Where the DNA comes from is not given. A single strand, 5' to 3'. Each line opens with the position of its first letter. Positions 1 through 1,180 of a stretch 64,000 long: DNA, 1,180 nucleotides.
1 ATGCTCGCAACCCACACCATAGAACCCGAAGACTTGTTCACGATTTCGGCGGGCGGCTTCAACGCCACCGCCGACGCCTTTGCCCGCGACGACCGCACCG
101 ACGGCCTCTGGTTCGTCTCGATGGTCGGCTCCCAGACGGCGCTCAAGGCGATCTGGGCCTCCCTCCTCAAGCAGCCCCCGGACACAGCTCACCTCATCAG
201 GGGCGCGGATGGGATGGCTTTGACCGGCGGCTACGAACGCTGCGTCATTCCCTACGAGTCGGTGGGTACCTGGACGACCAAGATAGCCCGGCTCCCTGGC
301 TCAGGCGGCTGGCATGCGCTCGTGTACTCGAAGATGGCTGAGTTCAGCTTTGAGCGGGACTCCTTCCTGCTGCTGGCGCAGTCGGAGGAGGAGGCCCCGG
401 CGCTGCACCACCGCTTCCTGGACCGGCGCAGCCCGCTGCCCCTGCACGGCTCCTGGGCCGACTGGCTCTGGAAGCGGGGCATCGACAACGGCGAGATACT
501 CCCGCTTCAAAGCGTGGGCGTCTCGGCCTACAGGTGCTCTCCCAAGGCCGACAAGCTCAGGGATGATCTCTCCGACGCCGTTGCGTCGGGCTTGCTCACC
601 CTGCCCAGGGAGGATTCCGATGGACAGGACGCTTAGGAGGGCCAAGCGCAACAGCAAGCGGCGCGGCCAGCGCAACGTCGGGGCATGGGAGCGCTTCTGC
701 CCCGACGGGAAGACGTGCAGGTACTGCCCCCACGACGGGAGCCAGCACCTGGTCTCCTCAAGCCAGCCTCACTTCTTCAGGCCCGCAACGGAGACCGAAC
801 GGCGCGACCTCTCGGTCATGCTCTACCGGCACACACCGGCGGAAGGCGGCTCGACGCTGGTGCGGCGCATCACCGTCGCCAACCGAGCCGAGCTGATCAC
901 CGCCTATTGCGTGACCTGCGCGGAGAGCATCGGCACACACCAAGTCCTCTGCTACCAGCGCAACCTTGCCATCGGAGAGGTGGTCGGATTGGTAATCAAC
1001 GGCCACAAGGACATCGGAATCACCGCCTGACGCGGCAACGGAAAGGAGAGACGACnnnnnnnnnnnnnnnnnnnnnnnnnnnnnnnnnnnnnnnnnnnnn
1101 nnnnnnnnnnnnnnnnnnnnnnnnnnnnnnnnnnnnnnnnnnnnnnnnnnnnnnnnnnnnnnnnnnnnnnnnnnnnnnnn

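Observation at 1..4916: Co-directional cluster: Cys-rich small proteins + gamma-class adenine MTase + Zn-ribbon SNF2 helicase (split DarB-like anti-restriction or uncharacterised defence module?)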

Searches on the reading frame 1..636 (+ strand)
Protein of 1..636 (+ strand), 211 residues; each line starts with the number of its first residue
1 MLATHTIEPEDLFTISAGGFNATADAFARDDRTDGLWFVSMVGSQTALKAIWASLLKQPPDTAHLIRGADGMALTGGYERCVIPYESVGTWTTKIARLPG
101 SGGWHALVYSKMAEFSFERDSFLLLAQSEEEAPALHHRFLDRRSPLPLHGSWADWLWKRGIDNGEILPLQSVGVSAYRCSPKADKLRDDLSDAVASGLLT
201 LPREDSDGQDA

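Call 3: search_protein_families(library=pfam, proteins=[window:1-636:+], max_evalue=0.01)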
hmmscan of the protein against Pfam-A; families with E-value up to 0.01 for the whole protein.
window:1-636:+ (211 aa): 0 families

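Call 4: search_protein_families(library=padloc, proteins=[window:1-636:+], max_evalue=0.01)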
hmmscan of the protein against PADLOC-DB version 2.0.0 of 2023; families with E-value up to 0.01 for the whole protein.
window:1-636:+ (211 aa): 0 families

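Call 5: search_protein_families(library=ncbifam, proteins=[window:1-636:+], max_evalue=0.01)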
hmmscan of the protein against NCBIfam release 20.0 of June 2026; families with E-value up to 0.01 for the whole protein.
window:1-636:+ (211 aa): 0 families

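Call 24: search_protein_families(library=phrogs, proteins=[window:1-636:+], max_evalue=0.01)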
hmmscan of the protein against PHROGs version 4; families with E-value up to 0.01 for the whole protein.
window:1-636:+ (211 aa): 0 families

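Call 65: search_protein_representatives(protein=window:1-633:+)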
Query: 211 residues. Proteins with E-value up to 0.001 (for the whole library): 352; up to 1e-10: 187; up to 1e-30: 65. The best 150 are listed.
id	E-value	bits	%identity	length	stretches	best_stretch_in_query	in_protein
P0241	6.7e-78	277.4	74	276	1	8-168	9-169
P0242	9.3e-75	267.2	65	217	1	6-206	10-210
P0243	5.1e-71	254.9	79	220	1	5-148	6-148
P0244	2.3e-69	249.6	58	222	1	10-204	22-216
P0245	1.5e-68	246.9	58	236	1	12-202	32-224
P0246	4.2e-66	238.9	65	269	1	2-183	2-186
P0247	4.4e-64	232.3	49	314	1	6-203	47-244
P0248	1.3e-62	227.5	71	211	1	41-186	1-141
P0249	4.1e-58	212.7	50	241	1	5-205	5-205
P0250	1.9e-57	210.6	79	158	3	137-187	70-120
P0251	1.7e-54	200.9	47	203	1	5-200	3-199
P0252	2.7e-53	197.0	74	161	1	41-156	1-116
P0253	3.1e-53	196.8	59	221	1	1-206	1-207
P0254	3.4e-53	196.7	72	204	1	53-163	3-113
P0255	2.1e-52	194.1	70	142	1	2-117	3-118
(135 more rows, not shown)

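Call 67: search_solved_structures(query=A3, max_evalue=10)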
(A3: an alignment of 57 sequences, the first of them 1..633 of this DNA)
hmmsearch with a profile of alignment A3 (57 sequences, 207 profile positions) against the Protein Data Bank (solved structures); distinct sequences matched with E-value up to 10: 1.
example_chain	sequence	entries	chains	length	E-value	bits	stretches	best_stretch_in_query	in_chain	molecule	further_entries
7cb8_A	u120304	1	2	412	0.61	12.7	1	10-70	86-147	Fic-domain containing protein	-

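Call 68: search_protein_families(library=pfam, alignment_id=A3, max_evalue=0.01)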
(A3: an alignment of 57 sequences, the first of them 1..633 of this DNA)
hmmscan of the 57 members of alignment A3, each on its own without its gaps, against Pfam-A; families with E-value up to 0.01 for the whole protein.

A. member 1, window:1-633:+ (211 aa): 0 families

B. families by the number of members that match (of 57 scanned): 0 families

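Call 69: find_homologous_proteins(query=A3, max_evalue=0.001)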
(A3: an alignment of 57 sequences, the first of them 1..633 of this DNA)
Query A3 (57 sequences) (211 aa, profile of the alignment): 814 proteins with E <= 0.001 among 8000 candidates; the best 120 are listed.
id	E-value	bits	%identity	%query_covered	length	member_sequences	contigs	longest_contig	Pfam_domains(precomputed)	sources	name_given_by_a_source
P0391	4.7e-80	286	70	99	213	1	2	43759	-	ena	-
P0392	1.2e-79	285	75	98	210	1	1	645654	-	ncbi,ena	-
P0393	1.3e-79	284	79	99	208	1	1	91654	-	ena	-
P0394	1.8e-79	284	84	99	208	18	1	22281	-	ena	-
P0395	2.3e-79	284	76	97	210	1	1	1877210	-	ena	-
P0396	2.6e-79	284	69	97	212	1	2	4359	-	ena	-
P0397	3.1e-79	283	80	97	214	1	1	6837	-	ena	-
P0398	4.4e-79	283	80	99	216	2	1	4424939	-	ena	-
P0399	4.5e-79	283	82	97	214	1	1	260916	-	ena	-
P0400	5.1e-79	283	75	96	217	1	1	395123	-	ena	-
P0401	5.1e-79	283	74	92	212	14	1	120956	-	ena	-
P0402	5.3e-79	283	76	97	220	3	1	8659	-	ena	-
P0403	5.4e-79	282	82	98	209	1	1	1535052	-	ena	-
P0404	5.5e-79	282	80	99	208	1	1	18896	-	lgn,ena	-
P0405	6.2e-79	282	78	92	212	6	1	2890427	-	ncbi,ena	-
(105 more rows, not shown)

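Call 76: predict_structure(alignment_id=A4)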
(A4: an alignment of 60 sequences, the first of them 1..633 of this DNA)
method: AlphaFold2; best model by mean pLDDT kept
length: 211 residues; sequences in the alignment: 60
mean_pLDDT: 68.8   pTM: 0.66
mean pLDDT of the five models: 68.8, 64.0, 62.2, 53.5, 52.3
residues with pLDDT >= 90: 14; 70-90: 115; 50-70: 37; < 50: 45
segments of 3 or more residues with pLDDT < 50: 1-6, 71-77, 86-91, 96-105, 110-117, 204-211
pLDDT, mean of each block of 10 residues (from residue 1): 41 77 79 73 78 71 67 47 53 46 48 48 79 85 80 91 89 82 83 84 45 35
secondary structure, 60 per line:
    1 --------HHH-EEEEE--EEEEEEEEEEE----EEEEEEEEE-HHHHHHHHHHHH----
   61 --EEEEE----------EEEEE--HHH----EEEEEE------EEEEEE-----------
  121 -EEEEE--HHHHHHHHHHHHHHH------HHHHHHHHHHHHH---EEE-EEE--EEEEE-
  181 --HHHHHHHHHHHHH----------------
elements in order: E13-17 E20-30 E35-43 H45-56 E63-67 E78-82 E92-97 E104-109 E122-126 H129-143 H150-162 E166-168 E170-172 E175-179 H183-195

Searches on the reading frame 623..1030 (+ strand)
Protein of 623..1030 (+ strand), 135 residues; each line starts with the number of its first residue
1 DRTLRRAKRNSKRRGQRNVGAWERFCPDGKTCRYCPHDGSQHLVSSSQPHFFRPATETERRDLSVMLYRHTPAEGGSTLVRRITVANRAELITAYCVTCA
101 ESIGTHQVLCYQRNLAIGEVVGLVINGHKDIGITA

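Call 3: search_protein_families(library=pfam, proteins=[window:623-1030:+], max_evalue=0.01)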
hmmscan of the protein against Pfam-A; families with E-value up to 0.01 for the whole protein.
window:623-1030:+ (135 aa): 0 families

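Call 4: search_protein_families(library=padloc, proteins=[window:623-1030:+], max_evalue=0.01)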
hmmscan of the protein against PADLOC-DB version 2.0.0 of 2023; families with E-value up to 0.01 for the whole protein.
window:623-1030:+ (135 aa): 0 families

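Call 5: search_protein_families(library=ncbifam, proteins=[window:623-1030:+], max_evalue=0.01)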
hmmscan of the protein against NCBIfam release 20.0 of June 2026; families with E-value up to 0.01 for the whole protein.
window:623-1030:+ (135 aa): 0 families

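Call 24: search_protein_families(library=phrogs, proteins=[window:623-1030:+], max_evalue=0.01)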
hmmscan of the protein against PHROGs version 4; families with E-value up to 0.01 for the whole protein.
window:623-1030:+ (135 aa): 0 families
